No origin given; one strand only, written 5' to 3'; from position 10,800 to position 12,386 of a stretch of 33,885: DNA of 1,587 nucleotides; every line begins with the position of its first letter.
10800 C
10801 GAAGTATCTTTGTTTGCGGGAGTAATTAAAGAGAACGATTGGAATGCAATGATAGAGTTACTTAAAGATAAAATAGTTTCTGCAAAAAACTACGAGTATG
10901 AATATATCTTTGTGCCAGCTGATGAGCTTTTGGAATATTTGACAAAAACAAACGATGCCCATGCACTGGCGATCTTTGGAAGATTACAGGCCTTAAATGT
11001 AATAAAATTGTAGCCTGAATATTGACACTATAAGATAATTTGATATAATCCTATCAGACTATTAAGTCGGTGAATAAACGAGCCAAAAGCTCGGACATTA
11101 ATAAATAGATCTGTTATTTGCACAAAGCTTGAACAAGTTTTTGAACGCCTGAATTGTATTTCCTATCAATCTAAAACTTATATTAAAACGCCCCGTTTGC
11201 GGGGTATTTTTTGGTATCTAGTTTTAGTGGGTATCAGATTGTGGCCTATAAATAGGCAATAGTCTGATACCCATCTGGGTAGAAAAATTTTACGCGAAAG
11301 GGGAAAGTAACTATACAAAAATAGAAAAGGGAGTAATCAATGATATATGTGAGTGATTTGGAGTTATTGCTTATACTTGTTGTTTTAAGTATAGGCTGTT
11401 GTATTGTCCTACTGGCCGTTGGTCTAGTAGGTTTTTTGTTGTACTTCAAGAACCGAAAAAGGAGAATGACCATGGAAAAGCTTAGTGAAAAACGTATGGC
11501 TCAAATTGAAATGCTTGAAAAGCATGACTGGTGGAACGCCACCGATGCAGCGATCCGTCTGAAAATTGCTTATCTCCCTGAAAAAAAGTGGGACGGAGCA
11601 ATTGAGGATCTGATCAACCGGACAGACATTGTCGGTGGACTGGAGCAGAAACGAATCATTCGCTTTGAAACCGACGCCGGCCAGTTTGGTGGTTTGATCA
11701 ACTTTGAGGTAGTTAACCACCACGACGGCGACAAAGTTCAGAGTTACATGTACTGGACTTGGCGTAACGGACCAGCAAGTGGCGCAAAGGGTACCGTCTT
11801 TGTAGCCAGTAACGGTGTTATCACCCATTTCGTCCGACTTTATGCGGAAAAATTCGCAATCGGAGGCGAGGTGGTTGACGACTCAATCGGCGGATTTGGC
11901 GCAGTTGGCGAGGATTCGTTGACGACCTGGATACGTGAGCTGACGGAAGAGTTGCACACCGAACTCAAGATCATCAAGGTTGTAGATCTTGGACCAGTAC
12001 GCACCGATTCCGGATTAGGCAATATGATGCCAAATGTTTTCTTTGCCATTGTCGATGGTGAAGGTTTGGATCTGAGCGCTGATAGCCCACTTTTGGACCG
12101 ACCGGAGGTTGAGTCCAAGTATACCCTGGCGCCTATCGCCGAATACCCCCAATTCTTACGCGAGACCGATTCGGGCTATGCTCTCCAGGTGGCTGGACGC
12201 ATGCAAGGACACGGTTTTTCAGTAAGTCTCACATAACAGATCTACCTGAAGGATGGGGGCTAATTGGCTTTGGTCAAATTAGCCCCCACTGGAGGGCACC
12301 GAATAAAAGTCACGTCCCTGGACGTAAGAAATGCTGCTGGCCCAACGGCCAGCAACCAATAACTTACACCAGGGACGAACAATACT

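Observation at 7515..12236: ParB/Srx-like giant protein divergently paired with three tandem, strongly diverged Nudix-fold paralogs: candidate nucleotide-centred conflict or signalling system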

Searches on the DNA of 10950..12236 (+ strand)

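Call 103: search_rna_families(source=window, start=10950, end=11400, threshold=evalue, max_evalue=10, show_alignments=2)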
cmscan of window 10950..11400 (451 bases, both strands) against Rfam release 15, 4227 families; matches with E-value up to 10: 15.
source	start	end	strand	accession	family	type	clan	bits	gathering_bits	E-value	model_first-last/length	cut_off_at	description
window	11228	11273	+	RF00901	MIR845_1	Gene; miRNA;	-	23.5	81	0.012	17-65/81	no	MIR845_1 microRNA precursor family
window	11222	11278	-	RF04097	MIR2630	Gene; miRNA;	-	21.9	144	0.036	1-229/229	no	MIR2630 microRNA precursor family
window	10997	11059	-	RF00326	snoZ155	Gene; snRNA; snoRNA; CD-box;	-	19.6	43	2.7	1-81/81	no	Small nucleolar RNA Z155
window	11228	11273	-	RF00901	MIR845_1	Gene; miRNA;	-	17.7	81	0.59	17-65/81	no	MIR845_1 microRNA precursor family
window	11228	11274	+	RF03681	mir-1295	Gene; miRNA;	-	17.3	100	1.6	1-78/78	no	mir-1295 microRNA precursor family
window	11229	11272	+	RF03938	mir-4662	Gene; miRNA;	-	17.2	97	1.5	1-67/67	no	mir-4662 microRNA precursor family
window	11213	11324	+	RF02864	sRNA_0030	Gene; sRNA;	-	17.1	123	0.66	1-165/165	no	Enterococcus sRNA 30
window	11166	11215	+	RF02435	SpF41_sRNA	Gene; sRNA;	-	16.7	52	5.7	1-105/105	no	Streptococcus sRNA SpF41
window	11276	11342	+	RF03084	DUF2815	Gene; sRNA;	-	16.4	41.2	2.7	1-62/62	no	DUF2815 RNA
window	11164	11215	+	RF01859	Phe_leader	Cis-reg; leader;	-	16.4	55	4.2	1-125/125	no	Phenylalanine leader peptide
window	11073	11238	-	RF01770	rimP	Cis-reg; leader;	-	16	47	5.5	1-102/102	no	Gammaprotebacteria rimP leader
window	11213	11287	+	RF03482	mir-4774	Gene; miRNA;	-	15.9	85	6.3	1-76/76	no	mir-4774 microRNA precursor family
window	11015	11068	-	RF01361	CRISPR-DR48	Gene; CRISPR;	-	15.4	50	7.5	1-37/37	no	CRISPR RNA direct repeat element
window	11006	11067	-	RF01089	PK-repBA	Cis-reg;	-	14.3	45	1.5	1-124/124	no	Pseudoknot of the regulatory region of the repBA gene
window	11377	11400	+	RF02108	DLEU2_4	Gene; lncRNA;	-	12.9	40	5.6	1-25/58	3'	Deleted in lymphocytic leukemia 2 conserved region 4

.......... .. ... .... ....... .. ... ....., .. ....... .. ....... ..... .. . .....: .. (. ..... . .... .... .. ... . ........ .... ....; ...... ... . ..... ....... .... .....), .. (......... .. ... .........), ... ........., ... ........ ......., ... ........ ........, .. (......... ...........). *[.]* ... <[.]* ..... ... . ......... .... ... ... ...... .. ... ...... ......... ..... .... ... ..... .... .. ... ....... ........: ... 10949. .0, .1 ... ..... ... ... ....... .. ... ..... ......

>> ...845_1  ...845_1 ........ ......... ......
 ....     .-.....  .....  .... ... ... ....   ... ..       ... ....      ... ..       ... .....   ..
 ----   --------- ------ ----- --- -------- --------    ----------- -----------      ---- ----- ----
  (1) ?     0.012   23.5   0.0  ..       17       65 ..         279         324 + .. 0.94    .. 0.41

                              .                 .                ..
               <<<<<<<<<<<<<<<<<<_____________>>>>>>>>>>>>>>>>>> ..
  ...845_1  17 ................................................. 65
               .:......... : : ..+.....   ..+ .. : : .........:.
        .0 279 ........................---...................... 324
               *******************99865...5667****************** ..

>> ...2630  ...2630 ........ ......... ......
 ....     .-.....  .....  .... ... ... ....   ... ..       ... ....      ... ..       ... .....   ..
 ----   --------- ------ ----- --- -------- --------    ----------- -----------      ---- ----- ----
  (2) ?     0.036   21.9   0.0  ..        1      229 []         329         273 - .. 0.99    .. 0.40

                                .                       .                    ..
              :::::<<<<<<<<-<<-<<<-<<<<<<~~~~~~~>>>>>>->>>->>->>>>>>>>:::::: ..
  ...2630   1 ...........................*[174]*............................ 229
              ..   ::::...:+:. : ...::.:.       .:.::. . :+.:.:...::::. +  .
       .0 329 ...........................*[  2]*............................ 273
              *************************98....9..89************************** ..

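Call 104: search_rna_families(source=L003, start=1150, end=1560, threshold=evalue, max_evalue=10, show_alignments=2)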
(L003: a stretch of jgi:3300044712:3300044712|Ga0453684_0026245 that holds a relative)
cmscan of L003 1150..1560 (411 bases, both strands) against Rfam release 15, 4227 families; matches with E-value up to 10: 4.
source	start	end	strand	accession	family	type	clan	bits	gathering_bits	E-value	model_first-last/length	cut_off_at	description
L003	1332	1385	+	RF00057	RyhB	Gene; sRNA;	-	19.6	55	0.32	1-67/67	no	RyhB RNA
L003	1385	1464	+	RF00821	mir-249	Gene; miRNA;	-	18.3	70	0.22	1-97/97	no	mir-249 microRNA precursor family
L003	1357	1456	-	RF02450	ncr1175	Gene; sRNA;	-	17.1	60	1.2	1-110/110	no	Bacillus sRNA ncr1175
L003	1376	1419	+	RF03462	mir-4677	Gene; miRNA;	-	15.6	80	2.5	1-59/59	no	mir-4677 microRNA precursor family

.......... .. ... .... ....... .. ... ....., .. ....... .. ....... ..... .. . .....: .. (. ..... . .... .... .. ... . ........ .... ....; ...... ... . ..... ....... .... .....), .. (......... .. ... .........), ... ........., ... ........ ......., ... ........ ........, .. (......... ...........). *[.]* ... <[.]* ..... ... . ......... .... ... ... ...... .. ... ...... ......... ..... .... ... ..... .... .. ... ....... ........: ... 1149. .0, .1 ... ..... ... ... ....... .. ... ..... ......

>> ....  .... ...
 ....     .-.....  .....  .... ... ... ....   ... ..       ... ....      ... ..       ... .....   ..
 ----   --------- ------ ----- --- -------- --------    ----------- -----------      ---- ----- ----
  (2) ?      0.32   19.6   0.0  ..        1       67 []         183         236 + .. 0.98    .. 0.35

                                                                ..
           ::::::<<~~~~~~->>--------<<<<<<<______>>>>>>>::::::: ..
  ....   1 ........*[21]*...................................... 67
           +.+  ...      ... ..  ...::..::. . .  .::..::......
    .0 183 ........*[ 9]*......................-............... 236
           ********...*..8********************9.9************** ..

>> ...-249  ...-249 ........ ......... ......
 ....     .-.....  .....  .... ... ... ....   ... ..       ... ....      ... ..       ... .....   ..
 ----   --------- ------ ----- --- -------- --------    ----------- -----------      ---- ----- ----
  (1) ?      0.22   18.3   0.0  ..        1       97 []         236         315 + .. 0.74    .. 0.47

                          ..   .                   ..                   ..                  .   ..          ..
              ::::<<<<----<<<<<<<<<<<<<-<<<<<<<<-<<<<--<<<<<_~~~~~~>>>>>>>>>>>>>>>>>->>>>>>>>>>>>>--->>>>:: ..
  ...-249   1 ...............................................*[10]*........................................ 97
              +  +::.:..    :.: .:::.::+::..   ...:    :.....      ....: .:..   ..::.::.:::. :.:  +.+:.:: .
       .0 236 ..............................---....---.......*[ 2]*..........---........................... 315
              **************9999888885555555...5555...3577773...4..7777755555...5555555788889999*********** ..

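Call 116: build_rna_model(alignment_id=A11)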
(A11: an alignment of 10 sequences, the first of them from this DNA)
Model R1 built from alignment A11 (10 sequences, 73 columns); structure: RNAalifold consensus.
model positions 70; base pairs 16; branch points 2; effective number of sequences 3.36; information 0.804 bits per position. Calibrated on 0.2 Mb of random sequence (short: E-values are rough).
structure used (alignment columns):
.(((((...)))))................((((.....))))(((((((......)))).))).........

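Call 117: search_with_rna_model(model_id=R1, sources=[window, L001, L003, L004, L005, L006, L007, L008, L009, L010, L011, L012, L013, L014, L015, L016, L017, L018, L019, L020, L021, L022, L023, L024, L025, L026, L027, L028, L029, L030, L031, L032, L033, L034, L035, L036, L037, L038, L039, L040, L041, L042, L043, L044, L045, L046, L047, L048, L049, L050, L051, L052, L053, L054, L055, L056, L057, L058, L059, L060, L061, L062, L063, L064, L065, L066, L067, L068, L069, L070, L071, L072, L073, L074, L075, L076, L077, L078, L079, L080, L084, L090, L092, L093, L094, L095, L096], max_evalue=0.1)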
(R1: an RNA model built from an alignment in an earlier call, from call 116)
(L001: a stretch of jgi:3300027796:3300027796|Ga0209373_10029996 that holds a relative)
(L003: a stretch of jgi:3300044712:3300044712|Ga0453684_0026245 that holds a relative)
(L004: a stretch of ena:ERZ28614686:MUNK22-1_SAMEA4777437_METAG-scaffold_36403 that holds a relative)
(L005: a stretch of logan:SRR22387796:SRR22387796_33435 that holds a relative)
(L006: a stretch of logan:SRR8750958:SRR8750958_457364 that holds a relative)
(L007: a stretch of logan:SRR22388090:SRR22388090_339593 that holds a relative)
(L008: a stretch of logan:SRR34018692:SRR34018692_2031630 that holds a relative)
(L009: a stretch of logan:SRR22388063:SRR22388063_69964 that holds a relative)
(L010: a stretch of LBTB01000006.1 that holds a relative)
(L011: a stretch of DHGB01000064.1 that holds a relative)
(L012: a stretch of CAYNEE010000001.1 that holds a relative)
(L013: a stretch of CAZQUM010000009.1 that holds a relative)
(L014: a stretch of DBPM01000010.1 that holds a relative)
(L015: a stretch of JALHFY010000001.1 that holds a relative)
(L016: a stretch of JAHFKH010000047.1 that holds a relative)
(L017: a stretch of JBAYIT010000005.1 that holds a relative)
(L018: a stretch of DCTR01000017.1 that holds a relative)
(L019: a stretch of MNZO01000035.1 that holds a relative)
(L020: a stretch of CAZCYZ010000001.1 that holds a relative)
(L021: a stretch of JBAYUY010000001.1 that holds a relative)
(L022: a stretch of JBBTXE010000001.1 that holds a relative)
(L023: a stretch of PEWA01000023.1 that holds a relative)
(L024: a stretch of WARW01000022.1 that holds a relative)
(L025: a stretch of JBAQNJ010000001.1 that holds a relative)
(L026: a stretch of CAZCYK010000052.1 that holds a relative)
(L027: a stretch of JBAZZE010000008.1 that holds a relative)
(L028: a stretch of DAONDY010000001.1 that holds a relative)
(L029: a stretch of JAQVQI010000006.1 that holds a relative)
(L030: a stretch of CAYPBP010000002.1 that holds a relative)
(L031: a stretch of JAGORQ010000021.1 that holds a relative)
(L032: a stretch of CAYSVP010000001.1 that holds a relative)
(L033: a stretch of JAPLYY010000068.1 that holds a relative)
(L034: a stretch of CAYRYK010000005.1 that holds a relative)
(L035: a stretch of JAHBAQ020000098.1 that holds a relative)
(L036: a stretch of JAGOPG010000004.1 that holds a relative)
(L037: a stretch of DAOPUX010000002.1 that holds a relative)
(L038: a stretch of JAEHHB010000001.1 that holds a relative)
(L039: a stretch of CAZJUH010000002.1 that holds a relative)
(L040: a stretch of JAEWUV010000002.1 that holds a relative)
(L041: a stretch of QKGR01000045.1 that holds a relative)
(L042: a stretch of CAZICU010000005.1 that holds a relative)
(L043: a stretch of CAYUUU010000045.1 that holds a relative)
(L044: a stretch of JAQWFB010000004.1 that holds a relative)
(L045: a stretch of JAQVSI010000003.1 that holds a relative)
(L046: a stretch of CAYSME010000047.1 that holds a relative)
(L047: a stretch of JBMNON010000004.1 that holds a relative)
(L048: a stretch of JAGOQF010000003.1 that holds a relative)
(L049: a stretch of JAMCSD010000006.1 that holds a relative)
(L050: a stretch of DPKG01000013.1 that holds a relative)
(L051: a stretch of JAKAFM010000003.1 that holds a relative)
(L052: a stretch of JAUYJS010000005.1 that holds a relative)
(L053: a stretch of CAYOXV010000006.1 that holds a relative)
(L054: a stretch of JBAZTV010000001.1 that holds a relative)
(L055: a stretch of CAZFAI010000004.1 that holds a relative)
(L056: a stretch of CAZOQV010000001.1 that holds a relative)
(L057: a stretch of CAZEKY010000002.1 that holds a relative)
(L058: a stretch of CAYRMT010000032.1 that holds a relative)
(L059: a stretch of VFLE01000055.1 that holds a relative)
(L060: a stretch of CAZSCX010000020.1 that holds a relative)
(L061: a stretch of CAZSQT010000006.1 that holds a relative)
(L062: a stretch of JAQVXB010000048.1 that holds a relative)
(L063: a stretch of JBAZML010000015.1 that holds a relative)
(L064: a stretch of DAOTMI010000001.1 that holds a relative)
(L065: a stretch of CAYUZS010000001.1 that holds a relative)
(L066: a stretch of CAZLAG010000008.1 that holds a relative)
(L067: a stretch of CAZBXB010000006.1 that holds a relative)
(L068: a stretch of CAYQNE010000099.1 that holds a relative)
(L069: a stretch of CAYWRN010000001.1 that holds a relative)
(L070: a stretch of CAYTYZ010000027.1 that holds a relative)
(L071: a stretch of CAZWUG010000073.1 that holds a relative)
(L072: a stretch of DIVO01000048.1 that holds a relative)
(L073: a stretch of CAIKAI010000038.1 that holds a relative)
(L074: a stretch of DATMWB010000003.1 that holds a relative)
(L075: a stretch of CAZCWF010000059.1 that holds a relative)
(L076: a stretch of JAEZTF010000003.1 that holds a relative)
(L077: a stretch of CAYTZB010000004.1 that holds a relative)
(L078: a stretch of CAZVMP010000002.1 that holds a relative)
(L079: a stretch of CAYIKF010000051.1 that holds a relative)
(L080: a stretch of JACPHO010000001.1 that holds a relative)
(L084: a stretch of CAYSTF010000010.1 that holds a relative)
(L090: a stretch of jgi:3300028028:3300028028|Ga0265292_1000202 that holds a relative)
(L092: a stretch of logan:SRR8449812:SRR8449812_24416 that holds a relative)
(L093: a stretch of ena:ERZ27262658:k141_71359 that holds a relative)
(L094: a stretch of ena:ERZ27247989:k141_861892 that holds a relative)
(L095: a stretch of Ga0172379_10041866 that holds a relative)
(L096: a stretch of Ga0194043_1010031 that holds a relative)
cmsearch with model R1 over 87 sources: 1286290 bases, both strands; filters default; matches with E-value up to 0.1: 14.
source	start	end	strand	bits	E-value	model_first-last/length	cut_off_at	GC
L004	468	537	+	87.7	3.2e-15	1-70/70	no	0.31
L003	1223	1292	+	87.1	4.3e-15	1-70/70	no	0.3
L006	1086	1155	+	87.1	4.3e-15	1-70/70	no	0.3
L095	3012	3082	-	85.7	8.6e-15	1-70/70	no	0.34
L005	663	733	+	84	2e-14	1-70/70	no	0.32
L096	844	914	+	80.1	1.4e-13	1-70/70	no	0.38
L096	3643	3713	+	78.1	3.6e-13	1-70/70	no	0.27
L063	1041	1106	-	77.6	4.6e-13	1-70/70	no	0.29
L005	3667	3733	+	72.6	5.4e-12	1-70/70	no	0.33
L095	12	78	-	72.6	5.4e-12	1-70/70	no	0.33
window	11056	11120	+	63.4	4.8e-10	1-70/70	no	0.34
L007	1321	1388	-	59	4.3e-09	1-70/70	no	0.32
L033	601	645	-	39.6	5.9e-05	1-70/70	no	0.33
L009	5675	5740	+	28.6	0.013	1-70/70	no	0.35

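Call 119: search_with_rna_model(model_id=R1, sources=[window, L003, L004, L005, L006, L007, L009, L033, L063, L095, L096], max_evalue=0.1, make_alignment=true)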
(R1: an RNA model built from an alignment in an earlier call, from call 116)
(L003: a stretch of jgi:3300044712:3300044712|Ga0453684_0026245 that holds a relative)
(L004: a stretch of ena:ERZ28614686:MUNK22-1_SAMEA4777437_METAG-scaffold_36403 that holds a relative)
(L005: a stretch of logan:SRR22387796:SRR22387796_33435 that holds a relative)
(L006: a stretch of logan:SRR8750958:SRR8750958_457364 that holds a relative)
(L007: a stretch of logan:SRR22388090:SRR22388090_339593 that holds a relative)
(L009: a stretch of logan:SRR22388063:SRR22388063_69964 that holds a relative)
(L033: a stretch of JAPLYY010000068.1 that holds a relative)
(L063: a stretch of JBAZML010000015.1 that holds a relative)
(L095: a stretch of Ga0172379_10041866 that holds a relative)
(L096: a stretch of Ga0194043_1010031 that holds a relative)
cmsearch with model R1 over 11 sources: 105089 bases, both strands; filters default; matches with E-value up to 0.1: 15.
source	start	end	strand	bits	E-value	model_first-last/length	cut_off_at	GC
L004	468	537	+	87.7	2.6e-16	1-70/70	no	0.31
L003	1223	1292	+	87.1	3.5e-16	1-70/70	no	0.3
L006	1086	1155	+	87.1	3.5e-16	1-70/70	no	0.3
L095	3012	3082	-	85.7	7e-16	1-70/70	no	0.34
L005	663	733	+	84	1.6e-15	1-70/70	no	0.32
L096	844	914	+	80.1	1.1e-14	1-70/70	no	0.38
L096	3643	3713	+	78.1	3e-14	1-70/70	no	0.27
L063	1041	1106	-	77.6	3.8e-14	1-70/70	no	0.29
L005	3667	3733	+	72.6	4.4e-13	1-70/70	no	0.33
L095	12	78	-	72.6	4.4e-13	1-70/70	no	0.33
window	11056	11120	+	63.4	3.9e-11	1-70/70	no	0.34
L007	1321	1388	-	59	3.5e-10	1-70/70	no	0.32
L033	601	645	-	39.6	4.8e-06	1-70/70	no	0.33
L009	5675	5740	+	28.6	0.001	1-70/70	no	0.35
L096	597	673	+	20.1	0.069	1-70/70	no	0.31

Alignment A12: 15 matches aligned to the model, 102 columns, each read 5' to 3' on its own strand. Consensus structure (alignment columns), stored with it:
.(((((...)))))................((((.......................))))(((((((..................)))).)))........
